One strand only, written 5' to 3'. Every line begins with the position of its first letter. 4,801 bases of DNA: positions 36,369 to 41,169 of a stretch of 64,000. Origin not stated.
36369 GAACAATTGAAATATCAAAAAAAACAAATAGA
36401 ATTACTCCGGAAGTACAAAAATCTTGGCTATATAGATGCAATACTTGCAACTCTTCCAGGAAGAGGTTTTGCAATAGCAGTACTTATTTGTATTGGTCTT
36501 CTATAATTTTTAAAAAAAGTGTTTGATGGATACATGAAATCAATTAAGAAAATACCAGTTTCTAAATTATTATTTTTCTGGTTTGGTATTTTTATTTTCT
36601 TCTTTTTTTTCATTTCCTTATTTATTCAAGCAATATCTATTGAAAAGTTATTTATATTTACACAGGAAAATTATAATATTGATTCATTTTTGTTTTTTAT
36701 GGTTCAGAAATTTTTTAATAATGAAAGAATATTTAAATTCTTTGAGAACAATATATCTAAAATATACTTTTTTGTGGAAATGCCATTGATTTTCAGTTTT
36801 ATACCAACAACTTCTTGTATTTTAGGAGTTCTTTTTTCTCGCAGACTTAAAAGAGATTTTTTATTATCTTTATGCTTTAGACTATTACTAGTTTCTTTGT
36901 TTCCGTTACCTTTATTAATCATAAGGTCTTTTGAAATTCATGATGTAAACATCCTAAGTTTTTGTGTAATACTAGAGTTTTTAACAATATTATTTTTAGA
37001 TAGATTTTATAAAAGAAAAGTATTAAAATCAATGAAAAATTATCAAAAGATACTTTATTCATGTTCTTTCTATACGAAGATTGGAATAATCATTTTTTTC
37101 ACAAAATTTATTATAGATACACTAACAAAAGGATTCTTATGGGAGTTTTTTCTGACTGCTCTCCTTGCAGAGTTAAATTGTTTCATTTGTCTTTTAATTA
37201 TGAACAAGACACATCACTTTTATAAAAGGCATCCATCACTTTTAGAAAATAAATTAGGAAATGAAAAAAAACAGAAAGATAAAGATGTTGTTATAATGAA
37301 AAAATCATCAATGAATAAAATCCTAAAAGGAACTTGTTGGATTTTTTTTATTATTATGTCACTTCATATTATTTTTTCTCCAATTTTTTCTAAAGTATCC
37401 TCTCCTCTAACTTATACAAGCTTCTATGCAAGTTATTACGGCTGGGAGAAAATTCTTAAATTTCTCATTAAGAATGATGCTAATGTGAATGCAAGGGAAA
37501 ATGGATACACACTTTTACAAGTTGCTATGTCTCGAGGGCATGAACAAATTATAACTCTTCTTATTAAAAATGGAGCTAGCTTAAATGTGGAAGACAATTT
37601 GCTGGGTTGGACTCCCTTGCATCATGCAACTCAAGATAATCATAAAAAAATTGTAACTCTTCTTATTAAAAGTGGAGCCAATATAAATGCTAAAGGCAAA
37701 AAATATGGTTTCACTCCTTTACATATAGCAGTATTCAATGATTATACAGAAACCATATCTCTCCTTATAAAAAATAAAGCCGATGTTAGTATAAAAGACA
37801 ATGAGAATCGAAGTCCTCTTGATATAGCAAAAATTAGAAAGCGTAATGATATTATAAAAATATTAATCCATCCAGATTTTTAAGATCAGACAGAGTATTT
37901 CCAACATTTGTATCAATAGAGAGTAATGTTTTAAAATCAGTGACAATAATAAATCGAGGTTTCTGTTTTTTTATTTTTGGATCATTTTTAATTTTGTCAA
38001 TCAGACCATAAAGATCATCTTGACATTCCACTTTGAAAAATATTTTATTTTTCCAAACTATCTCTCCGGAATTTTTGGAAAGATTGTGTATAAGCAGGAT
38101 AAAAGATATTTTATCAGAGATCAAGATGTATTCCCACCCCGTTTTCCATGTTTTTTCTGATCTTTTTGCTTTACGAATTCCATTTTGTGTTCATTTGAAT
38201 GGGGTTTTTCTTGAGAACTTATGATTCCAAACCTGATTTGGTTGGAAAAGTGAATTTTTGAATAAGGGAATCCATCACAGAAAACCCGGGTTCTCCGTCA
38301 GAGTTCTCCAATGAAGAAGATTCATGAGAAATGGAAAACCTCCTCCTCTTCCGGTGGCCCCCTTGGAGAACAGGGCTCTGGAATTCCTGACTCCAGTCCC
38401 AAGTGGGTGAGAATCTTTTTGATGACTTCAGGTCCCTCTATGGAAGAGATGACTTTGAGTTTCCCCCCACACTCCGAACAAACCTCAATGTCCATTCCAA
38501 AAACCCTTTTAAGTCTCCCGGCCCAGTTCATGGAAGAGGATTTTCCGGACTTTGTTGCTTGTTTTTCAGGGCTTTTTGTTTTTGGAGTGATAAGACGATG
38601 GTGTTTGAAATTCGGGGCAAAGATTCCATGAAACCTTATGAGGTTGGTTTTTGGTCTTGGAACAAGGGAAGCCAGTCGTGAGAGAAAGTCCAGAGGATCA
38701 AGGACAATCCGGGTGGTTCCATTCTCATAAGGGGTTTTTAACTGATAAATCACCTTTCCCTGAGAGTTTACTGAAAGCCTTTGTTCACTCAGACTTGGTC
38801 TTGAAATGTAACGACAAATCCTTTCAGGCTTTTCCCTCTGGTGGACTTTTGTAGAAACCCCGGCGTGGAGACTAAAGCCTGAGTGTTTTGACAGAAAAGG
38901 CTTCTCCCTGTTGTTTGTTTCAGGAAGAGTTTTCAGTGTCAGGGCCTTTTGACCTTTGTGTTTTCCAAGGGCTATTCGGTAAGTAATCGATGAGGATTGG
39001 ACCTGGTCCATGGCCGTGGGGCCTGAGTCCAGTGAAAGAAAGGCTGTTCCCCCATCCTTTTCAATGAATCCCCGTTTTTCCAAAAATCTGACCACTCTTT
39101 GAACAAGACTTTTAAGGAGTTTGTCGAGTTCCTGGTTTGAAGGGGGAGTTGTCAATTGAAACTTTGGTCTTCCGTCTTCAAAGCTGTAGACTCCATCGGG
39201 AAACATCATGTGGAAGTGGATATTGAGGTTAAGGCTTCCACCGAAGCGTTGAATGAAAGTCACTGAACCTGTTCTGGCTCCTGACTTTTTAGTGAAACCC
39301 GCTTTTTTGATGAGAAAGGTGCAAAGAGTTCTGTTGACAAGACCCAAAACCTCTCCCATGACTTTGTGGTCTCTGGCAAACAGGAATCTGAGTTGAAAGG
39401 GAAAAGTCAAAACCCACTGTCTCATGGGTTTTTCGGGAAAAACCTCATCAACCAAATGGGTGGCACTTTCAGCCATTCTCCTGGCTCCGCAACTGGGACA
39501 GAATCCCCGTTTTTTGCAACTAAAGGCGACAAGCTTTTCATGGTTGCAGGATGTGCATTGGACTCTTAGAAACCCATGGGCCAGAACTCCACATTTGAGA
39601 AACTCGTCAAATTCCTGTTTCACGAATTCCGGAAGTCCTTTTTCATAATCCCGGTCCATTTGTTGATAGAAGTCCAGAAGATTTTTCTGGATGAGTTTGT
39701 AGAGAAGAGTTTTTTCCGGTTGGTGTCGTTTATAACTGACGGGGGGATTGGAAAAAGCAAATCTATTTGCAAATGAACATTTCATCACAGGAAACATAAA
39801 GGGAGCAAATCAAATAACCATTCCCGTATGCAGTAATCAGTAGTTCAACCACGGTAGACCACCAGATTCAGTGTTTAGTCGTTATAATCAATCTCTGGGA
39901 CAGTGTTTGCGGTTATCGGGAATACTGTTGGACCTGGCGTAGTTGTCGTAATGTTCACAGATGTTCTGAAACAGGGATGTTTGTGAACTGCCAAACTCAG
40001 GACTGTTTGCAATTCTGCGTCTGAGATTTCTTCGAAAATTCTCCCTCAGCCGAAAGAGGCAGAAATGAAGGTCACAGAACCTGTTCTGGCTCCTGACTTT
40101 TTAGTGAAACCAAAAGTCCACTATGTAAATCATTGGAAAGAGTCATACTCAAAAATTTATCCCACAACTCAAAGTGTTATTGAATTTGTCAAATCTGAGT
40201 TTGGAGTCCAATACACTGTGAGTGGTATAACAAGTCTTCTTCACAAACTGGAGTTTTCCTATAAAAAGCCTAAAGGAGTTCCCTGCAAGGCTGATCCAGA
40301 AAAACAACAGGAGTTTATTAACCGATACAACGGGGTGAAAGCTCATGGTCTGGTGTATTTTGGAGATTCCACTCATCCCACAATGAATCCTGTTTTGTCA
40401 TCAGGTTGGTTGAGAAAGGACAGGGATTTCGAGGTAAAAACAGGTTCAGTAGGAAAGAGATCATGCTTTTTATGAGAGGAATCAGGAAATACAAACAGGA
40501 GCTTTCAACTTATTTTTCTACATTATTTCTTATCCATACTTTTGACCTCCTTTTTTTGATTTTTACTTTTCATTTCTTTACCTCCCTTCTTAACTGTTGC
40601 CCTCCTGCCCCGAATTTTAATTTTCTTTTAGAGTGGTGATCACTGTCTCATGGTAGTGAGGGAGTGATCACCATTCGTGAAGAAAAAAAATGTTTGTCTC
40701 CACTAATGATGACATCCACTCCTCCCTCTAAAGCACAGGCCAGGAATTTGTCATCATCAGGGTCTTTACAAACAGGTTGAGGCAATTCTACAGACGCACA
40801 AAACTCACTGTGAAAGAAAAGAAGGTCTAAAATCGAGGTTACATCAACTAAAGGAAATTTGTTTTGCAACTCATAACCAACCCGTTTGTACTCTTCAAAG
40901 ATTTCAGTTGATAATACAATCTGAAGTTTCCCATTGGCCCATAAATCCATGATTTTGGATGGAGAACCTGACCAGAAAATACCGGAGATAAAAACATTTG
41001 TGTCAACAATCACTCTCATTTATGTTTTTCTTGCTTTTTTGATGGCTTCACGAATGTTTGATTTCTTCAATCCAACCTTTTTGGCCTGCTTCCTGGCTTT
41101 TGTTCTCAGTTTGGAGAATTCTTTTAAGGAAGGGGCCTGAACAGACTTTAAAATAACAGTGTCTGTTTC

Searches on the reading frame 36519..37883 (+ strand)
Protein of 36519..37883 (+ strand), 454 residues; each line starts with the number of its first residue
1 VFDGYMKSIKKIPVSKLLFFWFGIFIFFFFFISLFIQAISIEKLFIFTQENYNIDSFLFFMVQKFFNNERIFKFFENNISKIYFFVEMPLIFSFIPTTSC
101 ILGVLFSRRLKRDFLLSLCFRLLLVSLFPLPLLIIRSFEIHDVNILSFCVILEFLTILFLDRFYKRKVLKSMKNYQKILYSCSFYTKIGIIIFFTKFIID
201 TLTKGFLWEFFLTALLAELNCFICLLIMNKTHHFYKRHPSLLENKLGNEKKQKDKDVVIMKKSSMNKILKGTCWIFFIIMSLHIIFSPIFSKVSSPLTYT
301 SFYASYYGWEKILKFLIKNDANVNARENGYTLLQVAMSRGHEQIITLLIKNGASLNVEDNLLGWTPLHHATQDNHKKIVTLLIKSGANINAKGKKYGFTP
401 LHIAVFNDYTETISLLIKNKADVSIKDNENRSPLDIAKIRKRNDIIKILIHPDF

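Call 6: search_protein_families(library=pfam, proteins=[window:36519-37883:+], max_evalue=0.1)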
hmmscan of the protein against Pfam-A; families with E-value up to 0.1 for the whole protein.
window:36519-37883:+ (454 aa): 7 families
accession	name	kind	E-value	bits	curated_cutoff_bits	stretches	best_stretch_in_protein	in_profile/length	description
PF00023.36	Ank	-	2.1e-33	112.9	21.1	4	363-393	2-32/33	Ankyrin repeat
PF12796.13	Ank_2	-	3.6e-29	101.6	27.3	2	303-392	3-89/90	Ankyrin repeats (3 copies)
PF13637.12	Ank_4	-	5e-26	90.6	22.7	3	302-349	2-50/50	Ankyrin repeats (many copies)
PF13606.12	Ank_3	-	2.6e-21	73.6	22.3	3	363-391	2-30/30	Ankyrin repeat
PF13857.12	Ank_5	-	1e-12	48.5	27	2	395-437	14-56/56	Ankyrin repeats (many copies)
PF24521.3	Ank_KRIT1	-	0.0011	19.1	80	1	335-443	24-131/149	KRIT1 ankyrin-repeats domain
PF23745.1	ANK_LRRK2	-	0.049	13.9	27.5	0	366-449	34-112/130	LRRK2 ANK repeat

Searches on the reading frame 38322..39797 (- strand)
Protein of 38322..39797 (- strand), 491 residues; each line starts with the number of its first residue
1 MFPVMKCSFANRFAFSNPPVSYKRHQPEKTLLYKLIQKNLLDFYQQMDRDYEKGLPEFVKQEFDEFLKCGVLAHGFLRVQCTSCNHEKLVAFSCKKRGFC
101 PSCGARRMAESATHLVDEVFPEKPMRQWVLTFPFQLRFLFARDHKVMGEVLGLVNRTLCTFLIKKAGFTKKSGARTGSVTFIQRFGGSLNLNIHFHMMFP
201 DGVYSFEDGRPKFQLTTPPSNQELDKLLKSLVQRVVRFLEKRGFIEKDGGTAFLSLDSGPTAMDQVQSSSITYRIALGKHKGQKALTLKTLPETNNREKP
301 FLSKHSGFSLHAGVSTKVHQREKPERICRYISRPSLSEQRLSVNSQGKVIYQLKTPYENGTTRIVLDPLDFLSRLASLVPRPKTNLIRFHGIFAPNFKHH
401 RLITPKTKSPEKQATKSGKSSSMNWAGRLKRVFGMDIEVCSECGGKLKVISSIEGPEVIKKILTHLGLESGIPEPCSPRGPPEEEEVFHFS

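Call 53: search_protein_families(library=pfam, proteins=[window:38322-39797:-], max_evalue=0.001)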
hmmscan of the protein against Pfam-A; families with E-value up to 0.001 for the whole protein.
window:38322-39797:- (491 aa): 2 families
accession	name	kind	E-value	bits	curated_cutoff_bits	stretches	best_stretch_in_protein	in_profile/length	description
PF04986.18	Y2_Tnp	-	3.8e-27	95.9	20.9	1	177-396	1-178/183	Putative transposase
PF14319.11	Zn_Tnp_IS91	-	1.3e-19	70.4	26.3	1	46-132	8-90/90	Transposase zinc-binding domain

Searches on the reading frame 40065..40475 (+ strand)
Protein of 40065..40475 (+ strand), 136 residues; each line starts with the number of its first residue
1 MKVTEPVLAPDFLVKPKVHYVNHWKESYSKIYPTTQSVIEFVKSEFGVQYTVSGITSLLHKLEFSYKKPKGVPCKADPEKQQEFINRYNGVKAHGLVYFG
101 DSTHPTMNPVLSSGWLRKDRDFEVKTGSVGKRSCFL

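Call 53: search_protein_families(library=pfam, proteins=[window:40065-40475:+], max_evalue=0.001)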
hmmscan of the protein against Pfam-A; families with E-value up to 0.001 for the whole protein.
window:40065-40475:+ (136 aa): 1 family
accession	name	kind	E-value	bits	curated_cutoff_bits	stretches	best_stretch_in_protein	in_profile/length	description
PF13592.12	HTH_33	-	1.1e-19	70.2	25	1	32-87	4-59/60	Winged helix-turn helix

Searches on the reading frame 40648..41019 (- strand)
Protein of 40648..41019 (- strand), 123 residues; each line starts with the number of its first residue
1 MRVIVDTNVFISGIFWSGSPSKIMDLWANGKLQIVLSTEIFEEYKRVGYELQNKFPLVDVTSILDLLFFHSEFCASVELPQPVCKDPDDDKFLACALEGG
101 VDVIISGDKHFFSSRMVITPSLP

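Call 53: search_protein_families(library=pfam, proteins=[window:40648-41019:-], max_evalue=0.001)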
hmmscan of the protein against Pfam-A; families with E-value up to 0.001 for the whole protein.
window:40648-41019:- (123 aa): 2 families
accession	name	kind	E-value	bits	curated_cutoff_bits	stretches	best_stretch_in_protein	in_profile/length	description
PF13470.12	PIN_3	-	1.8e-22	80.8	27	1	2-110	1-115/115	PIN domain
PF01850.27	PIN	-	0.00036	21.6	23.6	0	3-111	1-114/120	PIN domain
